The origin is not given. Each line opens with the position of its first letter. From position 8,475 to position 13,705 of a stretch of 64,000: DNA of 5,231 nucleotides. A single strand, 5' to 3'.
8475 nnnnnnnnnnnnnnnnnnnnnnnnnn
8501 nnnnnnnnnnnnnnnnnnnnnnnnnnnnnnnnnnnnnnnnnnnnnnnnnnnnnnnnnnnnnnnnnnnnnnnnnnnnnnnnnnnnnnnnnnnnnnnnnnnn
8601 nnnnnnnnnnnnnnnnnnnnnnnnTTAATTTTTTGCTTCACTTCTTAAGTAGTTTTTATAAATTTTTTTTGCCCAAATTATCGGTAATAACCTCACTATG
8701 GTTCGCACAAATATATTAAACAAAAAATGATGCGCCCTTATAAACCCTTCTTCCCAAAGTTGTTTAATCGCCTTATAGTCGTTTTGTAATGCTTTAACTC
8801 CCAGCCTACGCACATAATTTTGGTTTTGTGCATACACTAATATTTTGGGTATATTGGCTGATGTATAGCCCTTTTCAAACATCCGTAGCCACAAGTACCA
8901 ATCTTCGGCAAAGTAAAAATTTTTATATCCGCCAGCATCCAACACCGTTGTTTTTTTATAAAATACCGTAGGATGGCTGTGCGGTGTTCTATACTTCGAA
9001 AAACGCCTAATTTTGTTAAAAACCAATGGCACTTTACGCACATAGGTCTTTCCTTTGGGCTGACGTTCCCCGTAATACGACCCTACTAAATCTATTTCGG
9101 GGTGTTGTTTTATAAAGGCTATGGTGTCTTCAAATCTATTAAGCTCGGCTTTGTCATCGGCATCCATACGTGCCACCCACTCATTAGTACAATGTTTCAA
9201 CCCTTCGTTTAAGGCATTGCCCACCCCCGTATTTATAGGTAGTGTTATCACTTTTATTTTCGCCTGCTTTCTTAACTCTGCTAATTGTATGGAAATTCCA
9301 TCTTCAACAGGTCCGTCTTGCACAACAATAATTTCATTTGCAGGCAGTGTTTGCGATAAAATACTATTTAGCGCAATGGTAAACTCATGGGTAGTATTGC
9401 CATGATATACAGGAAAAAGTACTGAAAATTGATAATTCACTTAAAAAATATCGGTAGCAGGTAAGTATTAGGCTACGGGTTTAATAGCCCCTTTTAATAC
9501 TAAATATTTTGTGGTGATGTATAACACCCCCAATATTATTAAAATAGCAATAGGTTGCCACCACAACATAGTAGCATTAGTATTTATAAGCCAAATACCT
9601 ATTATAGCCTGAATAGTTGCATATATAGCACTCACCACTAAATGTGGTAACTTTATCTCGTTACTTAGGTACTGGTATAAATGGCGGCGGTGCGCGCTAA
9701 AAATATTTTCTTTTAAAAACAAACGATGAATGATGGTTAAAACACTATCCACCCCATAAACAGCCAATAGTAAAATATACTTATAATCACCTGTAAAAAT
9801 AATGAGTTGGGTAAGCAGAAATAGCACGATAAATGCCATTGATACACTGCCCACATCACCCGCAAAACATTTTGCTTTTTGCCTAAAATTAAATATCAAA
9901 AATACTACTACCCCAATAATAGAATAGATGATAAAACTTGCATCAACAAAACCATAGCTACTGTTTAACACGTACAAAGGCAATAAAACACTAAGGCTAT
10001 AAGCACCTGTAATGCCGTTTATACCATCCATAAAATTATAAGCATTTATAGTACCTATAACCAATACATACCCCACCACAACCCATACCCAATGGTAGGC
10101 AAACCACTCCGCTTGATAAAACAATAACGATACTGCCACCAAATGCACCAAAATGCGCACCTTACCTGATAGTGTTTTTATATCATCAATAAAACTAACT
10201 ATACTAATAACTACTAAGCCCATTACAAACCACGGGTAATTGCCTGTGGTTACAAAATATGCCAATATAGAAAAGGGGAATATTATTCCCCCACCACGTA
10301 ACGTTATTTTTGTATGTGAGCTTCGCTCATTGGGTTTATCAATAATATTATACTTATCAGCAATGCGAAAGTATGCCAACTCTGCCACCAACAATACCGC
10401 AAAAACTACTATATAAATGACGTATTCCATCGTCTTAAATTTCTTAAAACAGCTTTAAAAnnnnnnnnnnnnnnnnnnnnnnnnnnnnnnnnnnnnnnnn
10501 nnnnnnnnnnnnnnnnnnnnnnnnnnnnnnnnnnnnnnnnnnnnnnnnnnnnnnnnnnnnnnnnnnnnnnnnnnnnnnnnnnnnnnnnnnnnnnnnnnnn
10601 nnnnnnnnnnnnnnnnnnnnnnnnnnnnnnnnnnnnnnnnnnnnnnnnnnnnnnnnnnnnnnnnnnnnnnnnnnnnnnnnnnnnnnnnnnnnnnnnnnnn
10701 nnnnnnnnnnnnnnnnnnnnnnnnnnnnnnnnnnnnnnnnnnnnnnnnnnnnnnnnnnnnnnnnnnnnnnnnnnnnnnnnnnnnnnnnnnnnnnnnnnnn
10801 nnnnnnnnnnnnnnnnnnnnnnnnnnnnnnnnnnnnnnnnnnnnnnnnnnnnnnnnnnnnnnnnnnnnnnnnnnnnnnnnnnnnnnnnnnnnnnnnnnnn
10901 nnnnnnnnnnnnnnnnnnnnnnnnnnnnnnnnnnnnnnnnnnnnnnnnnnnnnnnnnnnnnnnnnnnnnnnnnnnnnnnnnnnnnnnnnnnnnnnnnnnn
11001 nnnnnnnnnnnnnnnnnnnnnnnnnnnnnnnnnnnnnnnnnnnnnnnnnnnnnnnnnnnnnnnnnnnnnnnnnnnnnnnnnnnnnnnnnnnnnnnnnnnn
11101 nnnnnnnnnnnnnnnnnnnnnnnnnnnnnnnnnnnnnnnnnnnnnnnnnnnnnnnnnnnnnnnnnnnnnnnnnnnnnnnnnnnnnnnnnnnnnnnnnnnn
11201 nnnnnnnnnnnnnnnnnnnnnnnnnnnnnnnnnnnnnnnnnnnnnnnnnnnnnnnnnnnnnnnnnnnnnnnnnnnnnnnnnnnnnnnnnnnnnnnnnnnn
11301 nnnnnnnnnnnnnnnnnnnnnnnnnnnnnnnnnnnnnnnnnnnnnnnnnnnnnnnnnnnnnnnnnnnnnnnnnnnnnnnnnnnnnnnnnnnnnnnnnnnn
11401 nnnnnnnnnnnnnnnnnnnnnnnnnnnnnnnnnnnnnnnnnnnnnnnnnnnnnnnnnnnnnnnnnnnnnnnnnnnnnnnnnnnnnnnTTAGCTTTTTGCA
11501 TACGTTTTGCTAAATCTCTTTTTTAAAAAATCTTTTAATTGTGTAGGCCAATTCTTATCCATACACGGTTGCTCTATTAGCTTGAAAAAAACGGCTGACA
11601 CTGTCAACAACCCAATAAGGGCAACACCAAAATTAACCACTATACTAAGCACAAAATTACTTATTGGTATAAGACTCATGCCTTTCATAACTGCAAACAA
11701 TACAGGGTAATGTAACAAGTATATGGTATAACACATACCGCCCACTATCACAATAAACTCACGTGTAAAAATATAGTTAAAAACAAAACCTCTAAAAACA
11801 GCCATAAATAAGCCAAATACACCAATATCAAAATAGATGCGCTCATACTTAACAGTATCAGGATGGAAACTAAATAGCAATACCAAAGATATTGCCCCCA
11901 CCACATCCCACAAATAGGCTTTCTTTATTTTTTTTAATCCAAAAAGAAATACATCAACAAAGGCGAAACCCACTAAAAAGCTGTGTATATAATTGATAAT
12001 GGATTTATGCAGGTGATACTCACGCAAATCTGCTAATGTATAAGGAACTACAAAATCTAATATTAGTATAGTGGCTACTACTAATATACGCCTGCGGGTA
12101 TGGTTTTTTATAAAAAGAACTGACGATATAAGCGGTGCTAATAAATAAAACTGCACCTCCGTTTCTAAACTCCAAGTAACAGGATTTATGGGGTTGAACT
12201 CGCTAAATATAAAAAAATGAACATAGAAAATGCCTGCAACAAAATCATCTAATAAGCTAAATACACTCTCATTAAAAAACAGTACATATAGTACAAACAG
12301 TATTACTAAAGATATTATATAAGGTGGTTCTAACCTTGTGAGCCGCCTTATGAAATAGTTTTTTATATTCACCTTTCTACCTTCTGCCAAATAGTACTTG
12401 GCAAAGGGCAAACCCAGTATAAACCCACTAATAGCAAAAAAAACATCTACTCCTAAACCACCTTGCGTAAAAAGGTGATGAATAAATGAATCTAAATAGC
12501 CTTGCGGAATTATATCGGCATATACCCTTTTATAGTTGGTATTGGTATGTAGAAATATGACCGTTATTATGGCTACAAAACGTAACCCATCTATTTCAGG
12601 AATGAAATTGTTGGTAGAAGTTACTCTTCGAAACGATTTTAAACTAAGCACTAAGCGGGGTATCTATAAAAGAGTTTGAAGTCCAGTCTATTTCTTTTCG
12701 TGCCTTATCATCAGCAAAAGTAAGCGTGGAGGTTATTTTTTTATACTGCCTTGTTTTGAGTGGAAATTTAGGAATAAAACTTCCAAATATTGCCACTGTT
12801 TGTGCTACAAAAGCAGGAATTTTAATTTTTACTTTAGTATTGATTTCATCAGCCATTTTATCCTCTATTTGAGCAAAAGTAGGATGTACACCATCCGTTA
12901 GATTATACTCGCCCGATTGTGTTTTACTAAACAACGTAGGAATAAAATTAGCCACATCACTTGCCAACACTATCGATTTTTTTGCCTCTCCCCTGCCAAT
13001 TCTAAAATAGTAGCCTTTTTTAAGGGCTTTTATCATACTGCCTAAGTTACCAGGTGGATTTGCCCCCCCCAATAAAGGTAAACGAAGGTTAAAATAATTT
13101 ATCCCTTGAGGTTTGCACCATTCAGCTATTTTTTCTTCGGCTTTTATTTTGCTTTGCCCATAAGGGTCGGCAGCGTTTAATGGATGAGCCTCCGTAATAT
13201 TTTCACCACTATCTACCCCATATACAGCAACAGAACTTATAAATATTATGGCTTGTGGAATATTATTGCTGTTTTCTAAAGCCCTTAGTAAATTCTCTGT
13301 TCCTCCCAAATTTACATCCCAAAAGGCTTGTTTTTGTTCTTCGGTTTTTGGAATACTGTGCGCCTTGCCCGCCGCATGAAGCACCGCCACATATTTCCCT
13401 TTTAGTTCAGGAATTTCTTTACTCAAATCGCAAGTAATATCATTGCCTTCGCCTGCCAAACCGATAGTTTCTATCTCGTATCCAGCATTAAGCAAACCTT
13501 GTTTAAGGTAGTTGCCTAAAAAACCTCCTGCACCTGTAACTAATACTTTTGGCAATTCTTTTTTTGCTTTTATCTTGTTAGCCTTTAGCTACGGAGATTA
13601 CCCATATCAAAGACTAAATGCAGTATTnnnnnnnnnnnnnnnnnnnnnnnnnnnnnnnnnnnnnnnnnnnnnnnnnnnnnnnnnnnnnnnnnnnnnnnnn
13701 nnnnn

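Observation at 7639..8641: XrtF-type exosortase and its obligate partner sit at the distal end of a polysaccharide operon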

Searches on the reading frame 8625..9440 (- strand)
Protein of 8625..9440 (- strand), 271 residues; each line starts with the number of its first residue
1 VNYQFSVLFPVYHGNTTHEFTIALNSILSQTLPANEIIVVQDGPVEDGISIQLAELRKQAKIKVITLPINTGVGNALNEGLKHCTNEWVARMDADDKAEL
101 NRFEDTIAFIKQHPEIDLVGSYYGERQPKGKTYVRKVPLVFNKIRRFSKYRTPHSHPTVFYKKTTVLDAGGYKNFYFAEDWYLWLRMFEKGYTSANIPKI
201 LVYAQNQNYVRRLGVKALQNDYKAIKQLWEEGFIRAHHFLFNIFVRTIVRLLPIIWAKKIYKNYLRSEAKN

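Call 5: search_protein_families(library=ncbifam, proteins=[window:8625-9440:-], max_evalue=0.01)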
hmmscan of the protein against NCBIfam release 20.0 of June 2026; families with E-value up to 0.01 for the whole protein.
window:8625-9440:- (271 aa): 17 families
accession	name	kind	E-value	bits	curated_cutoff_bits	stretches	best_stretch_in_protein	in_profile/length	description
NF053739.1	GlytfEpsEBac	equivalog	9e-21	74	450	1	5-206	3-204/265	glycosyltransferase EpsE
NF007482.0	PRK10073.1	equivalog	9.5e-13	47.8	423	1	4-109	7-109/334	glycosyltransferase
NF047683.1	TeichurnBiosyTuaG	equivalog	1.7e-12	47.5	400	1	5-113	8-114/252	teichuronic acid biosynthesis protein TuaG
TIGR03937.1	PgaC_IcaA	equivalog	7.3e-10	38.4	422.3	1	5-114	47-154/407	poly-beta-1,6-N-acetyl-D-glucosamine synthase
NF041394.1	GtaseAglG_Halo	equivalog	4e-09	36.2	440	1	4-120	2-117/304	glucosyl-dolichyl phosphate glucuronosyltransferase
TIGR03965.1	mycofact_glyco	equivalog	7e-08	31.8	280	1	15-119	84-187/467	mycofactocin biosynthesis glycosyltransferase MftF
TIGR04283.1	glyco_like_mftF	equivalog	2.6e-05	23.9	182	1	6-197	2-178/221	TIGR04283 family arsenosugar biosynthesis glycosyltransferase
NF038299.1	EPS_HpsN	equivalog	9e-05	21.6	425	1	5-119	3-115/317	hormogonium polysaccharide biosynthesis glycosyltransferase HpsN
NF038302.1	EPS_HpsE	equivalog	0.00018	20.6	300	1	4-169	2-164/307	hormogonium polysaccharide biosynthesis glycosyltransferase HpsE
TIGR03111.1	glyc2_xrt_Gpos1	hypoth_equivalog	0.00026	19.9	363.95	1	5-118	51-164/439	TIGR03111 family XrtG-associated glycosyltransferase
NF050050.1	ProtGlycPglI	equivalog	0.00042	19.8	500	1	5-98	4-96/306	GalNAc(5)-diNAcBac-PP-undecaprenol beta-1,3-glucosyltransferase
NF007986.1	PRK10714.1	equivalog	0.00048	19.2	529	1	5-128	8-131/316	undecaprenyl-phosphate 4-deoxy-4-formamido-L-arabinose transferase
NF058614.1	PPMAGASynPpgS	equivalog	0.00056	19.4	370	1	35-131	27-122/226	polyprenyl-phospho-N-acetylgalactosaminyl synthase PpgS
TIGR04017.1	WcaA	equivalog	0.0011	18.6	495.75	1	21-112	21-112/279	colanic acid biosynthesis glycosyltransferase WcaA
NF007453.0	PRK10018.1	equivalog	0.0014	18.3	382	1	21-113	22-114/280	colanic acid biosynthesis glycosyltransferase WcaA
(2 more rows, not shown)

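Call 6: search_protein_families(library=pfam, proteins=[window:8625-9440:-], max_evalue=0.01)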
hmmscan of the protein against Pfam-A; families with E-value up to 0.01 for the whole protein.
window:8625-9440:- (271 aa): 4 families
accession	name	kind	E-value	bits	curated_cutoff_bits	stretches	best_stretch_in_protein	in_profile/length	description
PF00535.33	Glycos_transf_2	-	6.7e-23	81.9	23.3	1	6-152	1-148/168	Glycosyl transferase family 2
PF13641.12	Glyco_tranf_2_3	-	1.6e-06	28.8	27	1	24-209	20-216/230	Glycosyltransferase like family 2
PF10111.15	Glyco_tranf_2_2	-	6e-06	26.4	27.3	1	6-210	1-222/276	Glycosyltransferase like family 2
PF13632.12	Glyco_trans_2_3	-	9.7e-05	22.7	27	1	88-205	1-124/198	Glycosyl transferase family group 2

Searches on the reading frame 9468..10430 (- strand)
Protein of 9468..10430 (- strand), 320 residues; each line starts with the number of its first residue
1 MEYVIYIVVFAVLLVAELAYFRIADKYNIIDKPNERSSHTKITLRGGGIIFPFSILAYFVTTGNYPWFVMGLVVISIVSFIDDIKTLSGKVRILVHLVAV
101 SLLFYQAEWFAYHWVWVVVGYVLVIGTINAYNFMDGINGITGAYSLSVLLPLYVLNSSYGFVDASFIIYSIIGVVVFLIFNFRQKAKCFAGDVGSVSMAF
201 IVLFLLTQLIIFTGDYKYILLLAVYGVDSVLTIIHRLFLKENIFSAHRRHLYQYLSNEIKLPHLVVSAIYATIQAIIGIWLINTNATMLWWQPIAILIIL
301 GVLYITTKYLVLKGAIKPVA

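Call 5: search_protein_families(library=ncbifam, proteins=[window:9468-10430:-], max_evalue=0.01)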
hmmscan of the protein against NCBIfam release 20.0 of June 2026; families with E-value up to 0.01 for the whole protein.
window:9468-10430:- (320 aa): 2 families
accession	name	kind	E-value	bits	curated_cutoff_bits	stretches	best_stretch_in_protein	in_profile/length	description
TIGR02380.1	ECA_wecA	exception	4.1e-16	59.1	326.05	1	7-287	5-316/346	UDP-N-acetylglucosamine--undecaprenyl-phosphate N-acetylglucosaminephosphotransferase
NF053644.1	MraY_archaea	equivalog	3.4e-05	23.3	450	1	106-256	172-320/340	pseudomurein biosynthesis MraY family phospho-N-acetylmuramoyl-pentapeptide-transferase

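Call 6: search_protein_families(library=pfam, proteins=[window:9468-10430:-], max_evalue=0.01)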
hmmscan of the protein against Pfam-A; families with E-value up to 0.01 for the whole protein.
window:9468-10430:- (320 aa): 1 family
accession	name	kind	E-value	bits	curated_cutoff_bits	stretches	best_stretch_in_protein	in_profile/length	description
PF00953.26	Glycos_transf_4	-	3.3e-20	73.1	27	1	68-207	4-157/160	Glycosyl transferase family 4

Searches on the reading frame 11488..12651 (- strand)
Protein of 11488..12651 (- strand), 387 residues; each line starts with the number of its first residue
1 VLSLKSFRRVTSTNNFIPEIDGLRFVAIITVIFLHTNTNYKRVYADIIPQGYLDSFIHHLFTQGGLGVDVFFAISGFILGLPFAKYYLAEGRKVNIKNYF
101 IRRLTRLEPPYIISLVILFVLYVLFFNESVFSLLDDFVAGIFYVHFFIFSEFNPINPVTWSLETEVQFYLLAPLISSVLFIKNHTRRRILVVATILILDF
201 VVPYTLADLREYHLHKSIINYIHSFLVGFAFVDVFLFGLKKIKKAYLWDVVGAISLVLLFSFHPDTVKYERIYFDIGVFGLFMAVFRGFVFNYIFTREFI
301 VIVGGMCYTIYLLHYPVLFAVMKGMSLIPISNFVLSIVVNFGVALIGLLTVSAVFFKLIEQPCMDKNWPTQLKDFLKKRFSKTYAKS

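Call 5: search_protein_families(library=ncbifam, proteins=[window:11488-12651:-], max_evalue=0.01)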
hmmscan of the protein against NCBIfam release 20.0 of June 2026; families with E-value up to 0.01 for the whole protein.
window:11488-12651:- (387 aa): 1 family
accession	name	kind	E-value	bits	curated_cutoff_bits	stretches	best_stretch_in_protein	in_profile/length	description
NF058601.1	ActlTfSucTMsmeg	equivalog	2.1e-05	23.2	1275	1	57-131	49-123/723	acetyltransferase SucT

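Call 6: search_protein_families(library=pfam, proteins=[window:11488-12651:-], max_evalue=0.01)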
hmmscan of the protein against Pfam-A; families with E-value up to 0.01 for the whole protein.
window:11488-12651:- (387 aa): 2 families
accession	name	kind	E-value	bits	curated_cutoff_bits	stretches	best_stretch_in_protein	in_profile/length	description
PF01757.29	Acyl_transf_3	-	1.1e-29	104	31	1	18-346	2-323/326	Acyltransferase domain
PF04973.17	NMN_transporter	-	0.0013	19.2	27.3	1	113-284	28-164/175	Nicotinamide mononucleotide transporter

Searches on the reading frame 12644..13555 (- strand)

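Call 5: search_protein_families(library=ncbifam, proteins=[window:12644-13555:-], max_evalue=0.01)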
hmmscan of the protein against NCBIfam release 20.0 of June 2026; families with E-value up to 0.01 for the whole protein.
window:12644-13555:- (303 aa): 18 families
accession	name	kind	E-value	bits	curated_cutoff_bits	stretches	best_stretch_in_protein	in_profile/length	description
TIGR01777.1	yfcH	hypoth_equivalog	3.9e-23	82.5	207.35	1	4-254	1-257/292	TIGR01777 family oxidoreductase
TIGR01179.1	galE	equivalog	1.4e-17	63.5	262.3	1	54-175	70-189/332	UDP-glucose 4-epimerase GalE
TIGR04180.1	EDH_00030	hypoth_equivalog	5.3e-13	48.7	475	1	57-141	73-154/297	NAD-dependent 4,6-dehydratase LegB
TIGR03466.1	HpnA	hypoth_equivalog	1.9e-12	46.7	367.65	1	3-292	2-306/327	hopanoid-associated sugar epimerase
NF043036.1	ErythonDh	equivalog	2.2e-12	46.8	325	1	3-160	2-177/321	D-erythronate dehydrogenase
NF050030.1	thlkprotThyD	equivalog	5.8e-11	42.1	400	1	58-253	72-265/305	thylakoid membrane protein ThyD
NF042423.1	oxyalk_red_Shew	equivalog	7e-10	38.5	580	1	3-182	10-194/331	2-alkyl-3-oxoalkanoate reductase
TIGR02197.1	heptose_epim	equivalog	1.8e-09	37.2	274.6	1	51-156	59-169/316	ADP-glyceromanno-heptose 6-epimerase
TIGR01181.1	dTDP_gluc_dehyt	equivalog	3.9e-08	32.8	365.1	1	56-155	75-174/321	dTDP-glucose 4,6-dehydratase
NF007956.0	PRK10675.1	subfamily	4.2e-08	32.7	394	1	57-172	76-190/338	UDP-glucose 4-epimerase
TIGR01746.1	Thioester-redct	subfamily_domain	7e-08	32.1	213.35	1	57-160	91-193/371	thioester reductase domain-containing protein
TIGR02622.1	CDP_4_6_dhtase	equivalog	5.5e-07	29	278.45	1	59-146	82-168/352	CDP-glucose 4,6-dehydratase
TIGR01214.1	rmlD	equivalog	5.7e-07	28.9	224.05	1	3-170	1-158/285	dTDP-4-dehydrorhamnose reductase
NF042422.1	oxyalk_red_OleD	equivalog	3.5e-06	26.6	580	1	3-145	2-152/329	2-alkyl-3-oxoalkanoate reductase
NF047837.1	UDPAcbARedWbcJ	equivalog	6.4e-05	22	500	1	3-238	2-211/372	UDP-2-acetamido-2,6-beta-L-arabino-hexul-4-ose reductase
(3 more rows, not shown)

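Call 6: search_protein_families(library=pfam, proteins=[window:12644-13555:-], max_evalue=0.01)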
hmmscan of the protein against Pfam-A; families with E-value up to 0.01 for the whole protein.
window:12644-13555:- (303 aa): 6 families
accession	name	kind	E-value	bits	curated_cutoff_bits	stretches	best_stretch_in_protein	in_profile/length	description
PF01370.27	Epimerase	-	3.8e-27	95.7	20.9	1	4-218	1-238/240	NAD dependent epimerase/dehydratase family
PF16363.11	GDP_Man_Dehyd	-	3.5e-20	73.2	27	1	57-294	78-322/332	GDP-mannose 4,6 dehydratase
PF07993.18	NAD_binding_4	-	2e-09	37.4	20.1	1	50-206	84-250/258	Male sterility protein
PF04321.23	RmlD_sub_bind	-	2.6e-09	37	27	1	3-179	2-168/287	RmlD substrate binding domain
PF01073.25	3Beta_HSD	-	5e-09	36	22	1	5-203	1-223/280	3-beta hydroxysteroid dehydrogenase/isomerase family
PF02719.21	Polysacc_synt_2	-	0.0067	16.1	20.2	0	56-107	79-127/293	Polysaccharide biosynthesis protein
